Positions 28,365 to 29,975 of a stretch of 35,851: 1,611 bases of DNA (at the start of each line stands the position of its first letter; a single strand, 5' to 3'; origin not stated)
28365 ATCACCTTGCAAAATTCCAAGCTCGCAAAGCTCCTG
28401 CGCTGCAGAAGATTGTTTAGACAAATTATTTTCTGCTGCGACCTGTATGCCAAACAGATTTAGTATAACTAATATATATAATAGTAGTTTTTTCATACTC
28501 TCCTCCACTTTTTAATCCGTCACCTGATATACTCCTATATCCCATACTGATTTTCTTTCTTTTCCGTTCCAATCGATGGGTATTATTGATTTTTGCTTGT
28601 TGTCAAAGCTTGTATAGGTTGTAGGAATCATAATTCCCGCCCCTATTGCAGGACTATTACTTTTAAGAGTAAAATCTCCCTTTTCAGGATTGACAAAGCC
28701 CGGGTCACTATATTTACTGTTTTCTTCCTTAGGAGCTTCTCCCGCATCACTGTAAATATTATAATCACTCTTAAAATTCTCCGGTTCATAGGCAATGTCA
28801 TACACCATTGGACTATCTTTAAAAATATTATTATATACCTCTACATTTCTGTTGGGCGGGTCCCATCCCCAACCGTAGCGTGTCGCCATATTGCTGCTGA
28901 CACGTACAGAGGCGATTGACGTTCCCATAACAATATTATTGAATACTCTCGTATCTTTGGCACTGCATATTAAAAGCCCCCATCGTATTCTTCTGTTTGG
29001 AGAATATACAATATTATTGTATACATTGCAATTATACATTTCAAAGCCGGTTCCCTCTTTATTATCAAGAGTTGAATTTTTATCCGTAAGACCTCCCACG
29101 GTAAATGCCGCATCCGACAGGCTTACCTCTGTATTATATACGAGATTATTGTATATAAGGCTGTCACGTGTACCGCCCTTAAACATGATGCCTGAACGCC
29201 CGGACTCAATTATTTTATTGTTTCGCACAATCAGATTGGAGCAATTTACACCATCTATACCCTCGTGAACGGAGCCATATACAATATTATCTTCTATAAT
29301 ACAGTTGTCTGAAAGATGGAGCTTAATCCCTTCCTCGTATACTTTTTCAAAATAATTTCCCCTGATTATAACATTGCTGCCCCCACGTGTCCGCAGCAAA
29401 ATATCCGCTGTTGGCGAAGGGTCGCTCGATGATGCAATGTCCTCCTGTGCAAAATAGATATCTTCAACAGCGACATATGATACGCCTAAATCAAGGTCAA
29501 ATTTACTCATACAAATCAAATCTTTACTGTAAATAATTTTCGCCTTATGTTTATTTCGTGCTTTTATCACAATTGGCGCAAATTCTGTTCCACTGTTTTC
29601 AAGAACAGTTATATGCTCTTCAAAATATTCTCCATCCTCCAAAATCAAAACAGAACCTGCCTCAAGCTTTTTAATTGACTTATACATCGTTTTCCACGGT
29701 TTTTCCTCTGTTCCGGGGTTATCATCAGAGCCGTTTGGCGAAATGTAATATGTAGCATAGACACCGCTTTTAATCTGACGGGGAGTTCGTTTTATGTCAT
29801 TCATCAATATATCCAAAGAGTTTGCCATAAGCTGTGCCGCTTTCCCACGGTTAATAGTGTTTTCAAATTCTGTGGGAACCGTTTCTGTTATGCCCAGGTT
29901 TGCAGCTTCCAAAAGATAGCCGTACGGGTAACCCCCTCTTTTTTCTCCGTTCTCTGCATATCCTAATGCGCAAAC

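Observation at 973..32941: About 30-kb, 20-gene single-strand operon: an S-layer-tethered glycan utilisation system with no recognisable classical glycoside hydrolase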

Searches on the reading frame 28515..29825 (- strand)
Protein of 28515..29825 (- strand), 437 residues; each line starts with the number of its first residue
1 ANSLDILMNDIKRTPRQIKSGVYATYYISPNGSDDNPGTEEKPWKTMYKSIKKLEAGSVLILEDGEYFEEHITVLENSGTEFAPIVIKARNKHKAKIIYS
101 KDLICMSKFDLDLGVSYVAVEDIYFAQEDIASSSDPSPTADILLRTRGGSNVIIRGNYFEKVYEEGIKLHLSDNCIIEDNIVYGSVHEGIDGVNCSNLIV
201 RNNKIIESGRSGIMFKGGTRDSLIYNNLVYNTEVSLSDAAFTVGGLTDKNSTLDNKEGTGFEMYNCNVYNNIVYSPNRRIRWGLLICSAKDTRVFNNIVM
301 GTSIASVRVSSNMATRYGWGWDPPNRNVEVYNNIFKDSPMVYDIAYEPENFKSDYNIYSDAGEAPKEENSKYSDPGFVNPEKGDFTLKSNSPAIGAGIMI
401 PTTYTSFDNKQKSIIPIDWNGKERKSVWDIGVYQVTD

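Call 22: find_homologous_proteins(query=window:28515-29825:-, max_evalue=0.00001)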
Query window:28515-29825:- (437 aa): 52 proteins with E <= 0.00001 among 4941 candidates.
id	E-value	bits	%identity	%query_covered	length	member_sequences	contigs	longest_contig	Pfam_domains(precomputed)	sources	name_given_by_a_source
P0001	9.7e-294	992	100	100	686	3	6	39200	PF13229.13,PF22842.4,PF00395.26,PF14592.13,PF05048.20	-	-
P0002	2.6e-220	750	75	100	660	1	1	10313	PF13229.13,PF07602.18,PF22842.4,PF00395.26,PF05048.20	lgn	-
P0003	4.1e-175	601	62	100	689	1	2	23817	PF13229.13,PF22842.4,PF00395.26,PF05048.20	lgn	-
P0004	1.2e-150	520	52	100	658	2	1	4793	PF13229.13,PF07602.18,PF22842.4,PF00395.26,PF14592.13,PF05048.20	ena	-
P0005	1.3e-149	517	52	100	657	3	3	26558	PF13229.13,PF07602.18,PF22842.4,PF00395.26,PF14592.13,PF05048.20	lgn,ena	-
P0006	6.5e-87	310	42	93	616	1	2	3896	PF13229.13,PF22842.4,PF00395.26,PF05048.20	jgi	-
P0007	7.2e-87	310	41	93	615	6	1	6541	PF13229.13,PF22842.4,PF00395.26,PF14592.13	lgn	-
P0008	3.6e-85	305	41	93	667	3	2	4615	PF13229.13,PF22842.4,PF00395.26,PF05048.20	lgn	-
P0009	7.9e-85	304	41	93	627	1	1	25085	PF13229.13,PF07602.18,PF22842.4,PF00395.26,PF05048.20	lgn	-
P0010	6.9e-84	300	39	97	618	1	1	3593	PF13229.13,PF22842.4,PF00395.26,PF05048.20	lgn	-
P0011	4.5e-81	291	40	93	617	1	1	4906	PF13229.13,PF22842.4,PF00395.26,PF14592.13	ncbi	-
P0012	6.3e-79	284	39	98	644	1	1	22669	PF13229.13,PF07602.18,PF22842.4,PF00395.26,PF05048.20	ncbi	-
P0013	5.0e-76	275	40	94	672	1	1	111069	PF13229.13,PF22842.4,PF00395.26,PF05048.20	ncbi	-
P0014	5.4e-75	271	39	94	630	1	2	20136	PF13229.13,PF22842.4,PF00395.26,PF05048.20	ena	-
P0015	4.8e-74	268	39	94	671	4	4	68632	PF13229.13,PF22842.4,PF00395.26,PF05048.20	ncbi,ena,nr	ncbi:MAG: S-layer homology domain-containing protein [Clostridia bacterium]|nr:S-layer homology doma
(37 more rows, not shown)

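Call 24: search_solved_structures(query=A1, max_evalue=0.01, show_alignments=2)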
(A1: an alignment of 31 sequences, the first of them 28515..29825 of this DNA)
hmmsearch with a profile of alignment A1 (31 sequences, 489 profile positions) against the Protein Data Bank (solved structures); distinct sequences matched with E-value up to 0.01: 38.
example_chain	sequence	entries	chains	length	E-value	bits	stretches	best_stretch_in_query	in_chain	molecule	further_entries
3vst_A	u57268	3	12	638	1.4e-24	89.6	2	82-162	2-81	Xylosidase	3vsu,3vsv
7v6m_A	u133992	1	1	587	2.1e-22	82.4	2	74-147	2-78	Fibronectin type III domain-containing protein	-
9rx2_A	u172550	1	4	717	5.1e-20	74.6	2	400-451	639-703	Parallel beta-helix repeat protein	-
5gqc_A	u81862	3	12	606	4e-18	68.3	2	71-188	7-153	Lacto-N-biosidase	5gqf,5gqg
24mr_A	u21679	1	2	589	4.2e-18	68.3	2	81-188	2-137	Lacto-N-biosidase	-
5olq_A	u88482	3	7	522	1.2e-16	63.5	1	81-230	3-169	Rhamnogalacturonan lyase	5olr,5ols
7dmk_A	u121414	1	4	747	1.3e-16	63.4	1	103-395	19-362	BcAlyPL6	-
6kqs_A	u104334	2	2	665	1.3e-15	60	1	78-158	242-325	lacto-N-biosidase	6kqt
7o84_A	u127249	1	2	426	4.6e-15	58.2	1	110-412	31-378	Alginate lyase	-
7o7a_A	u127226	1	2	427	4.6e-15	58.2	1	110-412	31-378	Aliginate lyase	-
7o78_A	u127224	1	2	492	1.7e-14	56.3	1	104-386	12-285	Polysaccharide lyase from Pseudopedobacter saltans, Pedsa3807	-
1dbg_A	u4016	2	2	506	1.6e-12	49.8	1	102-364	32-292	CHONDROITINASE B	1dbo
1ofl_A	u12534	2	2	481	2.6e-12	49.1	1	102-364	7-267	CHONDROITINASE B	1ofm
6qps_A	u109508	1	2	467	5.1e-11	44.9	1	110-183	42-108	Polysaccharide Lyase Family 6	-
1ru4_A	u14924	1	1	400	1.1e-10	43.7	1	78-376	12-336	Pectate lyase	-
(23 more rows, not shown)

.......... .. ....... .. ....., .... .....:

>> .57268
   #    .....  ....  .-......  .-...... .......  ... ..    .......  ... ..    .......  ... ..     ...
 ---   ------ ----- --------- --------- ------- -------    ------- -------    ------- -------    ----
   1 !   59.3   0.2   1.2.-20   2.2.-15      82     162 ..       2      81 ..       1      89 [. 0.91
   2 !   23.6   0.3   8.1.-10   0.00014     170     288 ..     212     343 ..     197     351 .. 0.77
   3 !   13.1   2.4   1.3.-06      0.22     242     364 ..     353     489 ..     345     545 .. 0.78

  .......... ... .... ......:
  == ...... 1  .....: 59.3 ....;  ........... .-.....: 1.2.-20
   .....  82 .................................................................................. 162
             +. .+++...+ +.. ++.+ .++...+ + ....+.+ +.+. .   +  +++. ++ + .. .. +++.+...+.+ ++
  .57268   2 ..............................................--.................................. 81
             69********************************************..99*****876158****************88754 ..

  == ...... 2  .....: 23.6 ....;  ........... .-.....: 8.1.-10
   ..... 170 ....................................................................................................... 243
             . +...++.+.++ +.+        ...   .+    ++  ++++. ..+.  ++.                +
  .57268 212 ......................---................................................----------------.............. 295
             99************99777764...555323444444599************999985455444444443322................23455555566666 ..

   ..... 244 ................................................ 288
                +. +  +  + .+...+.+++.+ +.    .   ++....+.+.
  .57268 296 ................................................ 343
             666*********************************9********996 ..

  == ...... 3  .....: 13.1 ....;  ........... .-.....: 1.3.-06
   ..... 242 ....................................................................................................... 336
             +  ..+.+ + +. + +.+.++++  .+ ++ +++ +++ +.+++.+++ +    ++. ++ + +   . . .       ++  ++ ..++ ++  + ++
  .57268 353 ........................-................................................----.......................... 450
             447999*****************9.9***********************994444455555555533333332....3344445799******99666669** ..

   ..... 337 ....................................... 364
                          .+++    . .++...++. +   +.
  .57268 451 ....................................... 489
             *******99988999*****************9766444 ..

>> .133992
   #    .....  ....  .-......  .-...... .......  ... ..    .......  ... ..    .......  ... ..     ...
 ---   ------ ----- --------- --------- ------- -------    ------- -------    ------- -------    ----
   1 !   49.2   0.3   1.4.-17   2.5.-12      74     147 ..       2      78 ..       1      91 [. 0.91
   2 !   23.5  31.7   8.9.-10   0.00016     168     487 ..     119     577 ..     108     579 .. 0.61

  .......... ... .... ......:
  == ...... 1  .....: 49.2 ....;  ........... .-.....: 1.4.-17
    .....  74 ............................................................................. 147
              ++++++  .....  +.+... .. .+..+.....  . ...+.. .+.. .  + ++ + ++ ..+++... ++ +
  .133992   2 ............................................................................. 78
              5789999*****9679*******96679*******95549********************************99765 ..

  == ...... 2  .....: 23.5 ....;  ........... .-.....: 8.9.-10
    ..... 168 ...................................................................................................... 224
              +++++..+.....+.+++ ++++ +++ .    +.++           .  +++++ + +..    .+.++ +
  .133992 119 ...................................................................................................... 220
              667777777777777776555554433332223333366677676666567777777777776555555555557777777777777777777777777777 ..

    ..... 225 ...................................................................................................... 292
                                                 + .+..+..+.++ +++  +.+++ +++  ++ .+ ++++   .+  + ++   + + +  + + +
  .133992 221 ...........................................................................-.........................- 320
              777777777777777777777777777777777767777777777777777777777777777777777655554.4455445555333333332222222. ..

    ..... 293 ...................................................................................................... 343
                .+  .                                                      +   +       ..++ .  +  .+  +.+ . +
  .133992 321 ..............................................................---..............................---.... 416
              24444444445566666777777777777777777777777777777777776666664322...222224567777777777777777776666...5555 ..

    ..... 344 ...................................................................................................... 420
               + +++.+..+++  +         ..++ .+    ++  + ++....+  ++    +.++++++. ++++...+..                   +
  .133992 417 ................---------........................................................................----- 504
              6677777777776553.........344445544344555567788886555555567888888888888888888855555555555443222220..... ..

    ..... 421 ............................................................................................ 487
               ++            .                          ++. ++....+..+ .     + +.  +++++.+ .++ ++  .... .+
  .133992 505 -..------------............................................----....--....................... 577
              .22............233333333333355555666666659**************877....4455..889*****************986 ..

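Call 35: find_encoding_contigs(protein=P0013, flank=10000, max_places=2)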
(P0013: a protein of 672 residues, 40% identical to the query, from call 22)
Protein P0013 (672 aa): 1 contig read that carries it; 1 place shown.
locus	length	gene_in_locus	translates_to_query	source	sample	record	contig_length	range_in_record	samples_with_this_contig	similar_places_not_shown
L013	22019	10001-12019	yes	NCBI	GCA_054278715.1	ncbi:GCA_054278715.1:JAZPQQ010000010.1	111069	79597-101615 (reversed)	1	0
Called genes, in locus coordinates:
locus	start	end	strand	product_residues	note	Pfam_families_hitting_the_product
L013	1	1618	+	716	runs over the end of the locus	PF09371:Tex_N, PF22706:Tex_central_region, PF16921:Tex_YqgF, PF14639:YqgF, PF14635:HHH_7, PF12836:HHH_3, PF17674:HHH_9, PF00575:S1, +1 more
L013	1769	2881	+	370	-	PF00005:ABC_tran, PF02463:SMC_N (weak), PF17912:OB_MalK, PF08402:TOBE_2 (weak)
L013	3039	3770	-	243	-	PF04542:Sigma70_r2, PF04539:Sigma70_r3, PF08281:Sigma70_r4_2, PF04545:Sigma70_r4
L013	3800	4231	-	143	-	PF13581:HATPase_c_2, PF02518:HATPase_c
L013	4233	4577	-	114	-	PF01740:STAS, PF13466:STAS_2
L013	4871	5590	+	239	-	PF01520:Amidase_3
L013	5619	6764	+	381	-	PF01594:AI-2E_transport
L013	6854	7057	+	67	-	PF01197:Ribosomal_L31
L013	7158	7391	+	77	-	PF03840:SecG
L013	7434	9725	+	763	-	PF08206:OB_RNB, PF17876:CSD2 (weak), PF08206:OB_RNB, PF17876:CSD2, PF00773:RNB, PF00575:S1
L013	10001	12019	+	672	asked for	PF00395:SLH, PF22842:Pel9A-like_beta_helix, PF05048:NosD (weak), PF13229:Beta_helix (weak)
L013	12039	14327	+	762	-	PF00395:SLH, PF07602:DUF1565 (weak), PF22842:Pel9A-like_beta_helix, PF05048:NosD (faint), PF13229:Beta_helix (weak), PF06439:3keto-disac_hyd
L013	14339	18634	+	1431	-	PF22842:Pel9A-like_beta_helix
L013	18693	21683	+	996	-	PF00395:SLH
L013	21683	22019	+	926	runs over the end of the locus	PF00395:SLH (weak)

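Call 36: find_encoding_contigs(protein=P0009, flank=10000, max_places=2)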
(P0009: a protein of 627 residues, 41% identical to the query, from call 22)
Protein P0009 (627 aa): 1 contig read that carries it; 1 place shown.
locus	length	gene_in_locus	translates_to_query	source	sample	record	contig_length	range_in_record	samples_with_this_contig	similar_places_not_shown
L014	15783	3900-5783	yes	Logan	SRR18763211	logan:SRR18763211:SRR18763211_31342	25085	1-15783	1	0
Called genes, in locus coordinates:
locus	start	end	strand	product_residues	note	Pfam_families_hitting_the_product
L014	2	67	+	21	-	?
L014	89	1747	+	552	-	PF00795:CN_hydrolase, PF03009:GDPD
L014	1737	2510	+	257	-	PF00884:Sulfatase, PF01663:Phosphodiest, PF01676:Metalloenzyme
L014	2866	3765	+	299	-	PF18082:NAT_N (weak), PF18164:GNAT_C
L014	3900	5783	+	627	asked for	PF00395:SLH, PF07602:DUF1565 (faint), PF22842:Pel9A-like_beta_helix, PF13229:Beta_helix, PF05048:NosD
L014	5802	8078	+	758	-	PF00395:SLH, PF07602:DUF1565 (faint), PF22842:Pel9A-like_beta_helix, PF13229:Beta_helix, PF06439:3keto-disac_hyd (weak)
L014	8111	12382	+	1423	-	PF07602:DUF1565 (weak), PF22842:Pel9A-like_beta_helix, PF05048:NosD, PF13229:Beta_helix, PF13205:Big_5 (weak), PF00395:SLH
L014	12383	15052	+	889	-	PF00395:SLH (weak)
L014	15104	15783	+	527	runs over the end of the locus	PF13416:SBP_bac_8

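Call 37: predict_structure(alignment_id=A1)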
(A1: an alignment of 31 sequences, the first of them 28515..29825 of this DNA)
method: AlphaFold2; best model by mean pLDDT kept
length: 437 residues; sequences in the alignment: 31
mean_pLDDT: 94.7   pTM: 0.92
mean pLDDT of the five models: 94.7, 94.4, 94.1, 93.9, 93.6
residues with pLDDT >= 90: 396; 70-90: 19; 50-70: 20; < 50: 2
segments of 3 or more residues with pLDDT < 50: none
pLDDT, mean of each block of 10 residues (from residue 1): 59 63 87 97 96 95 98 97 94 98 98 98 98 96 97 98 98 98 98 98 98 98 98 98 95 95 98 98 98 98 98 94 98 98 97 98 94 97 93 96 95 94 88 83
secondary structure, 60 per line:
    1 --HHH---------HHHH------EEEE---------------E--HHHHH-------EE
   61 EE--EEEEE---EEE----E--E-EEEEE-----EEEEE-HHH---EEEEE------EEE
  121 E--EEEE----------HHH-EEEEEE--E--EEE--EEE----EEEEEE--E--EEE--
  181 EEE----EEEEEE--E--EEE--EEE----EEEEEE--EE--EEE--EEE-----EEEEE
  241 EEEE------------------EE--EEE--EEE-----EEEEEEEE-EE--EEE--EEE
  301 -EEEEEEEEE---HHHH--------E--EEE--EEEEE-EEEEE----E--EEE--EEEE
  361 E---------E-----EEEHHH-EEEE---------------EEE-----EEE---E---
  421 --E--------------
elements in order: H15-18 E25-28 H47-51 E59-62 E65-69 E73-75 E85-89 E95-99 E107-111 E118-121 E124-127 E142-147 E153-155 E158-160 E165-170 E176-178 E181-183 E188-193 E199-201 E204-206 E211-216 E223-225 E228-230 E236-244 E267-269 E272-274 E280-287 E293-295 E298-300 E302-310 H314-317 E329-331 E334-338 E340-344 E352-354 E357-361 E377-379 E384-387 E403-405 E411-413

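Call 41: fold_search(model_id=the predicted structure, library=pdb)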
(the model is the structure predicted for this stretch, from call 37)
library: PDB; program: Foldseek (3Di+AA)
matches with E <= 10: 552; with E <= 0.001: 225
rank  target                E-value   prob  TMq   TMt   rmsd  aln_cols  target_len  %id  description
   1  7v6i_A                8.6e-14  1.00  0.50  0.39  10.2       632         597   16  Crystal structure of lacto-N-biosidase BsaX from Bifidobacterium saguini, lacto-N-biose complex (released 2022-02-09)
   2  7v6m_A                7.1e-13  1.00  0.47  0.39   9.6       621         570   13  Crystal structure of lacto-N-biosidase TnX from Tynzenella nexilis, lacto-N-biose complex (released 2022-02-09)
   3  5gqc_A                7.3e-12  1.00  0.50  0.39  10.8       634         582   14  Crystal structure of lacto-N-biosidase LnbX from Bifidobacterium longum subsp. longum, ligand-free form (released 2017-04-19)
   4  5gqc_D                8.8e-12  1.00  0.54  0.42  11.2       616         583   16  Crystal structure of lacto-N-biosidase LnbX from Bifidobacterium longum subsp. longum, ligand-free form (released 2017-04-19)
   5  3vst_A                3.6e-10  1.00  0.55  0.39  10.4       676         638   12  The complex structure of XylC with Tris (released 2013-02-27)
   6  1dbg_A                1.6e-09  1.00  0.40  0.37  12.2       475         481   13  CRYSTAL STRUCTURE OF CHONDROITINASE B (released 2000-01-12)
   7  7o78_B                1.7e-09  1.00  0.43  0.39   8.6       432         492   16  Structure of the PL6 family chondroitinase B from Pseudopedobacter saltans, Pedsa3807 (released 2021-07-28)
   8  7o84_A                2.3e-09  1.00  0.39  0.42  12.2       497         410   14  Structure of the PL6 family alginate lyase Pedsa0632 from Pseudopedobacter saltans in complex with substrate (released 2021-07-28)
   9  7o78_A                2.5e-09  1.00  0.48  0.43   8.0       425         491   16  Structure of the PL6 family chondroitinase B from Pseudopedobacter saltans, Pedsa3807 (released 2021-07-28)
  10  5olr_A                3.1e-09  1.00  0.40  0.41   8.9       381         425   16  Rhamnogalacturonan lyase (released 2017-11-29)
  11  1ru4                  3.4e-09  1.00  0.53  0.57   9.5       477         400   14  Crystal structure of pectate lyase Pel9A (released 2004-04-13)
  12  6kqs_A                4.2e-09  1.00  0.45  0.33   9.9       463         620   14  Crystal Structure of GH136 lacto-N-biosidase from Eubacterium ramulus - selenomethionine derivative (released 2020-06-10)
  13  1ofm_A                5.9e-09  1.00  0.36  0.33  10.8       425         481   14  CRYSTAL STRUCTURE OF CHONDROITINASE B COMPLEXED TO CHONDROITIN 4-SULFATE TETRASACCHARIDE (released 2004-04-19)
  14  8bwk_C                6.8e-09  1.00  0.46  0.30  11.5       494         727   12  Metagenomic derived PL6 alginate lyase (released 2023-12-20)
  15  8bwk_D                7.4e-09  1.00  0.42  0.28  12.0       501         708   12  Metagenomic derived PL6 alginate lyase (released 2023-12-20)
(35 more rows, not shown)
